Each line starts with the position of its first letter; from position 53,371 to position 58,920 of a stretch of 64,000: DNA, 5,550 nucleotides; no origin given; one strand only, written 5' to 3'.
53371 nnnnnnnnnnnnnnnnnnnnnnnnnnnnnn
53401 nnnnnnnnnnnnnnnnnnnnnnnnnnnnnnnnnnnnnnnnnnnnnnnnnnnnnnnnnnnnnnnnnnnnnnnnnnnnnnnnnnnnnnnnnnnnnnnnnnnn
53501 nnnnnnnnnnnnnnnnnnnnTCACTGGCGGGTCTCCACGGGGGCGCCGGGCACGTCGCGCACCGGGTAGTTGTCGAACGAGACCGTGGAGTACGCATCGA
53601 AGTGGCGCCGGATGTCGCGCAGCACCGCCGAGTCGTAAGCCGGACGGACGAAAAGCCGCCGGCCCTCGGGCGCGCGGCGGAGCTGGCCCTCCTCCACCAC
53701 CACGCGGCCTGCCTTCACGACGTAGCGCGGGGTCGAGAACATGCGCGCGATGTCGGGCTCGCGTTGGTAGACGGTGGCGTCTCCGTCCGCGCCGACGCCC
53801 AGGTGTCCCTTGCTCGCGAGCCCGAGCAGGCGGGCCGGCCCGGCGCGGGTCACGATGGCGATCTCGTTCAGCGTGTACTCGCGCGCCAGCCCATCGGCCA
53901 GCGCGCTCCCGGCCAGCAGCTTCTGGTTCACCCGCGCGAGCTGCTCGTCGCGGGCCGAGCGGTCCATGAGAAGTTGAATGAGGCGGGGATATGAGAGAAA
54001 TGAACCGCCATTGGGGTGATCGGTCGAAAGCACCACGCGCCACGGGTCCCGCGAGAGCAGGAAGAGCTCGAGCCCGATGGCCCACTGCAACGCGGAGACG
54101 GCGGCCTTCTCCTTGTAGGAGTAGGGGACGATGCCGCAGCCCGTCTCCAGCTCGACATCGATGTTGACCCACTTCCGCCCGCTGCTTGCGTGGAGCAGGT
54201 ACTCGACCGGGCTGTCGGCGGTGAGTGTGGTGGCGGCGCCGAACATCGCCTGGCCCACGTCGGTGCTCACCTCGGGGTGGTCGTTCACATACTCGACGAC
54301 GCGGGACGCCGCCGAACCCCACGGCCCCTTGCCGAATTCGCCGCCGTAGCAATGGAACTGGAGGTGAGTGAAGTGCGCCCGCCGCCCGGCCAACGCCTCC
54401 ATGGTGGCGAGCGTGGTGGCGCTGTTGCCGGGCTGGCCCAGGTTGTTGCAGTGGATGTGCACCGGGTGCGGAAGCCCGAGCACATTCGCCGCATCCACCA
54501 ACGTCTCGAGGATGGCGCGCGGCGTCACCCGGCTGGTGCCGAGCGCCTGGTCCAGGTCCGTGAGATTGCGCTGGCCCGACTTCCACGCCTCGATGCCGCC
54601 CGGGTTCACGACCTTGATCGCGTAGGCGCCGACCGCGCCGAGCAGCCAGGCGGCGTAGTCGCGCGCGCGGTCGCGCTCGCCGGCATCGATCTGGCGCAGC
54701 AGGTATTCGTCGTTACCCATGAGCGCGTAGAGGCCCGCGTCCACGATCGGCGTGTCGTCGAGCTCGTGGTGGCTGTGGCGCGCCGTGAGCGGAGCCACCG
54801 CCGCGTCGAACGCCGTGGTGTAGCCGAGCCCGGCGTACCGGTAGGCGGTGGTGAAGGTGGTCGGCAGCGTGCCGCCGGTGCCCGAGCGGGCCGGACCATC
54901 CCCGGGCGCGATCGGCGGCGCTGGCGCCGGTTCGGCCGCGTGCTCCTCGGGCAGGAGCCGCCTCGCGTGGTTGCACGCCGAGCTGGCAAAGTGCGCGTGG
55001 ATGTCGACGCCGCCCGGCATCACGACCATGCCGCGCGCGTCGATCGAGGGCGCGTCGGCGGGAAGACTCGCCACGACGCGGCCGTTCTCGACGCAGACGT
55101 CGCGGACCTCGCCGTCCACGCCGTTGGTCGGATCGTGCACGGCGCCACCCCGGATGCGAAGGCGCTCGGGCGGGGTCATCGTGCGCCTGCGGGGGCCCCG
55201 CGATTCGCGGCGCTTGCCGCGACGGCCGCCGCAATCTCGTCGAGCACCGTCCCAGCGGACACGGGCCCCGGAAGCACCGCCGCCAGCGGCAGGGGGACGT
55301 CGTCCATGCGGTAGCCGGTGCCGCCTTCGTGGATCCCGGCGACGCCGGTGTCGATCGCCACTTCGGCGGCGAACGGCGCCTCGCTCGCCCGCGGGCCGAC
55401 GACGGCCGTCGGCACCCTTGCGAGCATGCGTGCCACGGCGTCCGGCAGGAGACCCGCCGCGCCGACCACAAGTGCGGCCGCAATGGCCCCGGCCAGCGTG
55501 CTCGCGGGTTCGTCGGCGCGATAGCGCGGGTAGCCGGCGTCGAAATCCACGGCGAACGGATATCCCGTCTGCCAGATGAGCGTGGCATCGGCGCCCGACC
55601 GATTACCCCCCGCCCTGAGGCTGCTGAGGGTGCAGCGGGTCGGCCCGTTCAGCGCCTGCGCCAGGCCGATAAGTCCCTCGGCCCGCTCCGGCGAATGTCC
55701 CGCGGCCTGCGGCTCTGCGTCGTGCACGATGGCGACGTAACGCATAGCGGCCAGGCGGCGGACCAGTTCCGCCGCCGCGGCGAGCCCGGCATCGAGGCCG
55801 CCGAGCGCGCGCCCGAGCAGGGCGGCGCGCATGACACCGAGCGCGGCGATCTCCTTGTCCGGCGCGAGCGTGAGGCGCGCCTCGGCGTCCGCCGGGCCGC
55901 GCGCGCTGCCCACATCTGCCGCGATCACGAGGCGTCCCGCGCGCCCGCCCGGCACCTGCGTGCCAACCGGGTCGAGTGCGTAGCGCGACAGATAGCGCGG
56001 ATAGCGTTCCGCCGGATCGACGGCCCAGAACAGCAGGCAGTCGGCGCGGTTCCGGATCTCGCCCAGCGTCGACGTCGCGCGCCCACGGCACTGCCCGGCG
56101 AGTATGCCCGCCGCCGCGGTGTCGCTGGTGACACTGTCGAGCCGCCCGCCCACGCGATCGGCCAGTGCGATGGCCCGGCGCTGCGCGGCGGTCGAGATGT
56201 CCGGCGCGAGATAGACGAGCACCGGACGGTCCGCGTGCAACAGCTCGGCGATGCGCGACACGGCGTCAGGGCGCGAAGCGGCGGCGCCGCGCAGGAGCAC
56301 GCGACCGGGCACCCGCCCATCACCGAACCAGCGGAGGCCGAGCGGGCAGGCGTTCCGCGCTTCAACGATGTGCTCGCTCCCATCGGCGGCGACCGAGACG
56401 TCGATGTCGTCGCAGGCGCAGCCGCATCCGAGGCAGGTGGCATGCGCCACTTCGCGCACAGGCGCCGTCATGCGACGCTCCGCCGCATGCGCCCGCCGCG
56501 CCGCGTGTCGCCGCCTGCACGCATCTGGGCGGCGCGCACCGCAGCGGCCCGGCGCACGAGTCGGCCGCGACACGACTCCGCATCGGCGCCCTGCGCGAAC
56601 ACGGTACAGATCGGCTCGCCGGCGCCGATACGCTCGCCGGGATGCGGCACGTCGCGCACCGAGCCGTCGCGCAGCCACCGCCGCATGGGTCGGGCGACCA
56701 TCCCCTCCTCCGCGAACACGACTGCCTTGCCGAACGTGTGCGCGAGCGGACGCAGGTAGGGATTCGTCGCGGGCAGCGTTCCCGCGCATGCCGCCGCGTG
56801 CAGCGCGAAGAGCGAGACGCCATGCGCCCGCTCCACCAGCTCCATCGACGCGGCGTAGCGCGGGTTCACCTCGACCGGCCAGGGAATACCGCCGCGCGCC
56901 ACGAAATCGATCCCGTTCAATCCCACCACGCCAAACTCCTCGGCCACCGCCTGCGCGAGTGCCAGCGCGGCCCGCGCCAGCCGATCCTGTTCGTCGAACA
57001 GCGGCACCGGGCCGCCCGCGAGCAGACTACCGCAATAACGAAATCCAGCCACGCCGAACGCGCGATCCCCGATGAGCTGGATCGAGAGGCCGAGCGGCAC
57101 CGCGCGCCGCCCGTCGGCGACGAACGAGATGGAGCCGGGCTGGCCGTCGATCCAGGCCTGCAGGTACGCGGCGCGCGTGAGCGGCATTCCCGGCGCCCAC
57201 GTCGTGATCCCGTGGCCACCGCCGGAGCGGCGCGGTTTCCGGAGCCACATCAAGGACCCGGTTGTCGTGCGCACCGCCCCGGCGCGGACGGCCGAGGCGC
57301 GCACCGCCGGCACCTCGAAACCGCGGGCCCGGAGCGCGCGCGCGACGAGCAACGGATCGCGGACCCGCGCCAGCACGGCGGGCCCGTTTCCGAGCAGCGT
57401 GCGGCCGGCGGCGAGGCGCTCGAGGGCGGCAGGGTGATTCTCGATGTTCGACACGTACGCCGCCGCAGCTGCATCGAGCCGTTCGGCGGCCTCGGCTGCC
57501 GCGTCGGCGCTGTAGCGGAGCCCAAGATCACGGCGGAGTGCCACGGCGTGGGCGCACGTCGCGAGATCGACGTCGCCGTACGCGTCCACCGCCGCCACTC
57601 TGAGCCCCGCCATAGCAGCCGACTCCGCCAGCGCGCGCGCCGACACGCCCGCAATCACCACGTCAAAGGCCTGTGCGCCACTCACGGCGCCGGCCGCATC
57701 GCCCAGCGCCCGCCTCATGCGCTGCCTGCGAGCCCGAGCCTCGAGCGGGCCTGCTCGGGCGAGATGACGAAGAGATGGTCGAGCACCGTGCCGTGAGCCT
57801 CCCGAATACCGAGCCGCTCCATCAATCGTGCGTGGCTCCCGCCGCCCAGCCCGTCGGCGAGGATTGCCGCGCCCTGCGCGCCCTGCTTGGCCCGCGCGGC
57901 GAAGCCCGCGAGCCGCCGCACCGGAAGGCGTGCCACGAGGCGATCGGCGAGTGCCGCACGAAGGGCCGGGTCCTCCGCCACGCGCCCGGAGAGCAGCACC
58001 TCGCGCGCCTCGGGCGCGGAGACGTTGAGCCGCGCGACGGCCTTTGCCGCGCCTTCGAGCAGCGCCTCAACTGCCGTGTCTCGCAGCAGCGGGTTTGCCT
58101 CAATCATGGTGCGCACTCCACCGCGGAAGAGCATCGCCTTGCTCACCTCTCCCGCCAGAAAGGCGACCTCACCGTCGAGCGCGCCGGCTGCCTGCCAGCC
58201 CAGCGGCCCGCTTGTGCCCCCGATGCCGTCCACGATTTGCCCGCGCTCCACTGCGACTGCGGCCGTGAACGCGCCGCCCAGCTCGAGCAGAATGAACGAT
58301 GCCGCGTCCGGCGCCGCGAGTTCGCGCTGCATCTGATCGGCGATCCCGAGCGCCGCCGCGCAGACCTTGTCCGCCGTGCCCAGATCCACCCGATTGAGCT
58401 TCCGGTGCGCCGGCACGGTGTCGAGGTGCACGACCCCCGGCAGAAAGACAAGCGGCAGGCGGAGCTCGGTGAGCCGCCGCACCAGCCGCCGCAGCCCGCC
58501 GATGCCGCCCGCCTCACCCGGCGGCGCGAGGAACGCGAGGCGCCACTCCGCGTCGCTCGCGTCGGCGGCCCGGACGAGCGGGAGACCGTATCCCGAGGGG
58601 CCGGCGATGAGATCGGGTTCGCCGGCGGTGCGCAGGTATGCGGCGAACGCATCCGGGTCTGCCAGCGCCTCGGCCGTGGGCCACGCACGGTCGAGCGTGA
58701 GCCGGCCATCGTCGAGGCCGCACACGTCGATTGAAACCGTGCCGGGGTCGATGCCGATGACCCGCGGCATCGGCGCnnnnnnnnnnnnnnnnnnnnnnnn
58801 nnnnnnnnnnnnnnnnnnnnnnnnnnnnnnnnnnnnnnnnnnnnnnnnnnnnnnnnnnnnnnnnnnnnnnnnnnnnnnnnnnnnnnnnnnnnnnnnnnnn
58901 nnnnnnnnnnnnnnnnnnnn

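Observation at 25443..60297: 35-kb contiguous C1 island: lanthanide-type methanol oxidation fused to a complete H4MPT/methanofuran formaldehyde-oxidation and cofactor-biosynthesis set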

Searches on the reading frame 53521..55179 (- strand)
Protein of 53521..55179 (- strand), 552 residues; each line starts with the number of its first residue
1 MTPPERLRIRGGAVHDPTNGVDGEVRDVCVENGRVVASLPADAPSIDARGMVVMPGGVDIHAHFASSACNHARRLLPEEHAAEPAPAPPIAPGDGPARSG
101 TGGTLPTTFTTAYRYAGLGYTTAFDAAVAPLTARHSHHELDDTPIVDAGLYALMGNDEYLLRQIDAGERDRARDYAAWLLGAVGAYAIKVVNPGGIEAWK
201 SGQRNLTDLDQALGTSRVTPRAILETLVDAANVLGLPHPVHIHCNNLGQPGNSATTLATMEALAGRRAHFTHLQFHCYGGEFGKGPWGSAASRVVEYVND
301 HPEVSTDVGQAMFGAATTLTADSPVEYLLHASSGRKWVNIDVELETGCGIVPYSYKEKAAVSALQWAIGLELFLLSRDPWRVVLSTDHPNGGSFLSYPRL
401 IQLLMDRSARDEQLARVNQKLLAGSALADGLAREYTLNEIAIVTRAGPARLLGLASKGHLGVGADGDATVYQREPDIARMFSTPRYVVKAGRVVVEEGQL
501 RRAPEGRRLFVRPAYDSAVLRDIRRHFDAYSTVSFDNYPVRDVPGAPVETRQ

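Call 7: search_protein_families(library=ncbifam, proteins=[window:53521-55179:-], max_evalue=0.001)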
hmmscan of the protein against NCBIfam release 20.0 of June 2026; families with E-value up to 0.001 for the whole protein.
window:53521-55179:- (552 aa): 24 families
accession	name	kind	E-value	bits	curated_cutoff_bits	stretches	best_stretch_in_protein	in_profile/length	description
TIGR03121.1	one_C_dehyd_A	equivalog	7.6e-198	658.2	392.75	1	7-542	2-549/556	formylmethanofuran dehydrogenase subunit A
NF042911.1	FMH_DH_FwdA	exception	8.5e-157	523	950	1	9-542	4-555/569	tungsten-dependent formylmethanofuran dehydrogenase subunit FwdA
NF006689.0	PRK09237.1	equivalog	6.7e-12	44.7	371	1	9-64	7-66/383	amidohydrolase/deacetylase family metallohydrolase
NF006560.0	PRK09061.1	subfamily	7e-11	41.1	340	1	7-67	28-90/517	amidohydrolase family protein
NF009941.0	PRK13404.1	subfamily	1.5e-10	40.3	647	1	9-68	8-67/478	dihydropyrimidinase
NF002668.0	PRK02382.1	equivalog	9.7e-09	34.4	452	1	22-71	10-64/436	dihydroorotase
NF004839.0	PRK06189.1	equivalog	2e-08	33.3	631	0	26-68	21-67/451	allantoinase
NF006559.0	PRK09060.1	equivalog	3.9e-08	32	482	1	9-76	9-77/444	dihydroorotase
NF005791.0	PRK07627.1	equivalog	4e-08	32.6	442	1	6-82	2-82/425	dihydroorotase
TIGR02033.1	D-hydantoinase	equivalog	4.7e-08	32.4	393.25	1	9-67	3-63/454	dihydropyrimidinase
TIGR03178.1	allantoinase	equivalog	5.3e-08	32.1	357.85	0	428-473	340-385/441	allantoinase AllB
NF006839.0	PRK09357.1-4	equivalog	8.3e-07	27.9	576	1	9-68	4-66/422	dihydroorotase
NF006056.0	PRK08204.1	subfamily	3.3e-06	26.1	391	1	22-67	21-70/449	hypothetical protein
NF006845.0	PRK09357.2-6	equivalog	1.2e-05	24.2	728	1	7-67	3-67/428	dihydroorotase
NF006844.0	PRK09357.2-5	equivalog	2.1e-05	23.7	701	1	7-65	4-65/422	dihydroorotase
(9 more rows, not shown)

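Call 10: find_encoding_contigs(protein=window:53521-55179:-, flank=10000, max_places=6)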
Protein window:53521-55179:- (552 aa): no gene with exactly this product is on record in the collection.
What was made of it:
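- Tried and rejected: It found nothing on record (call 10).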

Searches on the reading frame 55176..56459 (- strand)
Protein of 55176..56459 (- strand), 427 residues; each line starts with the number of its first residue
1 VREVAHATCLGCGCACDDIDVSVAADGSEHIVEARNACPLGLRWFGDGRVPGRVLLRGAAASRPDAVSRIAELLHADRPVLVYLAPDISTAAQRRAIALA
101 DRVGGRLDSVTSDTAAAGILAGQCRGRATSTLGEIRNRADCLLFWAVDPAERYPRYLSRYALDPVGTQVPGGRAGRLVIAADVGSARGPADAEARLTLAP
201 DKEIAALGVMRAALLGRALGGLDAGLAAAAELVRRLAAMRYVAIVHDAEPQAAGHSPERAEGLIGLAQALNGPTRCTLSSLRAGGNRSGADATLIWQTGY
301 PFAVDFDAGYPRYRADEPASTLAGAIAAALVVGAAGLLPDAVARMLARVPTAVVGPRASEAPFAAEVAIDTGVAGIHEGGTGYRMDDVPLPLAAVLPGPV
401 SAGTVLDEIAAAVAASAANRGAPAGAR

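Call 7: search_protein_families(library=ncbifam, proteins=[window:55176-56459:-], max_evalue=0.001)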
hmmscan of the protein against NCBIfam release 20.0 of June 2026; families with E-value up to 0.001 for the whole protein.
window:55176-56459:- (427 aa): 1 family
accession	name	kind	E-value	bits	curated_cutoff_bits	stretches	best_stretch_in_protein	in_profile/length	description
TIGR03129.1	one_C_dehyd_B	equivalog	5.9e-69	232.6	327.8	1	7-411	2-419/421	formylmethanofuran dehydrogenase subunit B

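Call 11: search_protein_families(library=pfam, proteins=[window:55176-56459:-], max_evalue=0.01)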
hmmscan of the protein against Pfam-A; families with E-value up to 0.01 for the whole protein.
window:55176-56459:- (427 aa): 0 families

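Call 62: search_solved_structures(query=window:55176-56459:-, max_evalue=0.001)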
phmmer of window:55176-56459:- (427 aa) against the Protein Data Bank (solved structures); distinct sequences matched with E-value up to 0.001: 5.
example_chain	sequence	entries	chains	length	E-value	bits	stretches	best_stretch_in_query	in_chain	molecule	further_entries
8rja_B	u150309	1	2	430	3.4e-45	158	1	2-410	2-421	Formylmethanofuran dehydrogenase subunit B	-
9sfi_Q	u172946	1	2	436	8.5e-41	143.5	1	6-400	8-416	Molybdopterin oxidoreductase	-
5t5i_B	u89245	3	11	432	1.6e-37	132.8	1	3-400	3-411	Tungsten formylmethanofuran dehydrogenase subunit B | Tungsten formylmethanofuran dehydrogenase subunit fwdB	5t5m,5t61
9sw6_J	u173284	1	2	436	2.8e-35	125.3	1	6-399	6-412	formylmethanofuran dehydrogenase subunit B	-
7bkb_H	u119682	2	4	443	2.7e-32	115.5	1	5-409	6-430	Formylmethanofuran dehydrogenase, subunit B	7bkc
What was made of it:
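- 51753..56459 (-): fhcC (51753-52580), fhcD (52577-53524), fhcA (53521-55179) and fhcB (55176-56459): the formyltransferase/hydrolase complex. FhcB matches FwdB/FhcB structures (call 62).
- On H4MPT-linked formaldehyde oxidation module: It matches FwdB/FhcB structures at E 3e-45 over its full length (call 62) and sits in the fhc operon.
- Checked: fhcB scores below its NCBIfam cutoff (233 versus 328 bits) but matches FwdB/FhcB structures (call 62).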

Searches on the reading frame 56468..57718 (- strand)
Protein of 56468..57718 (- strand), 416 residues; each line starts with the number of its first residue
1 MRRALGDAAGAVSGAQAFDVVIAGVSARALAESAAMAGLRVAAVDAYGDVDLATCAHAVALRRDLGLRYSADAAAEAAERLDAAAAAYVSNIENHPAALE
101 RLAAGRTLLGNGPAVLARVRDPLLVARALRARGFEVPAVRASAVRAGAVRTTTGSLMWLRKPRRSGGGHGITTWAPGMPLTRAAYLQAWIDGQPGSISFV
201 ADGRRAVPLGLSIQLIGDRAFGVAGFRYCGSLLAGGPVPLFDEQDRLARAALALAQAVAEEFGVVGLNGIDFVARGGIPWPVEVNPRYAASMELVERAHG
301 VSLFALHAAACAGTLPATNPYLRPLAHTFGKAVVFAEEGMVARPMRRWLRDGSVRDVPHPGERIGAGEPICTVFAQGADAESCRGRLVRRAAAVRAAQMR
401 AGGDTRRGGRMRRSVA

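Call 7: search_protein_families(library=ncbifam, proteins=[window:56468-57718:-], max_evalue=0.001)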
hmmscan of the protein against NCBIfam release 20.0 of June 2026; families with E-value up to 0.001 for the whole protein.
window:56468-57718:- (416 aa): 0 families
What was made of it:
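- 56468..57718 (-): ATP-grasp_3 ligase (MfnD/Orf1-like or MyfA-like). No NCBIfam hit (call 7).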

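Call 9: search_protein_families(library=pfam, proteins=[window:56468-57718:-], max_evalue=0.01)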
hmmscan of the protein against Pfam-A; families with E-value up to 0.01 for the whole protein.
window:56468-57718:- (416 aa): 1 family
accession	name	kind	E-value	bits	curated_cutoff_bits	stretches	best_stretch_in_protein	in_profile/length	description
PF02655.19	ATP-grasp_3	-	4e-19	69.7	23.2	1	121-290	3-159/160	ATP-grasp domain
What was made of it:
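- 56468..57718 (-): PF02655 (call 9).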

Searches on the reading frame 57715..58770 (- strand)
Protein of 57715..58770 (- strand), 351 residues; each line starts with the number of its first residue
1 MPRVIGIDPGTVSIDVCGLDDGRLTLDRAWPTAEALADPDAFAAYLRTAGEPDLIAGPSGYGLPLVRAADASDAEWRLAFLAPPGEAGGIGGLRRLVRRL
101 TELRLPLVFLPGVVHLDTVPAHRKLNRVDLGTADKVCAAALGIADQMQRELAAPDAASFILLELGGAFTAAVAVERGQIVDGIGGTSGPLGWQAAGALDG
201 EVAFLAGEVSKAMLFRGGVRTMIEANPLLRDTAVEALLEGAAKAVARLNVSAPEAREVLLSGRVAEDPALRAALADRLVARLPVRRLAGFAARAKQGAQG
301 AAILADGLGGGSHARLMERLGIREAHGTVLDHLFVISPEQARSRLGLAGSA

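Call 8: search_protein_families(library=ncbifam, proteins=[window:57715-58770:-], max_evalue=0.001)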
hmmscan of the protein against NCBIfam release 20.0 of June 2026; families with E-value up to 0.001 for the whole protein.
window:57715-58770:- (351 aa): 0 families

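Call 9: search_protein_families(library=pfam, proteins=[window:57715-58770:-], max_evalue=0.01)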
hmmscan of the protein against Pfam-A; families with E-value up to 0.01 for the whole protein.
window:57715-58770:- (351 aa): 1 family
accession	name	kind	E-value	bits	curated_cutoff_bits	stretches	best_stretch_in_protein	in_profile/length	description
PF07318.18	DUF1464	-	2.5e-85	287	23.5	1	6-333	1-325/327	Protein of unknown function (DUF1464)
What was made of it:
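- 57715..58770 (-): DUF1464 protein. PF07318 at 287 bits (call 9).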

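Call 57: search_solved_structures(query=window:57715-58770:-, max_evalue=1)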
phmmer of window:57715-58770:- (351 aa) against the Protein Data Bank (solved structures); distinct sequences matched with E-value up to 1: 0.
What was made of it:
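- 57715..58770 (-): No PDB relative (call 57).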
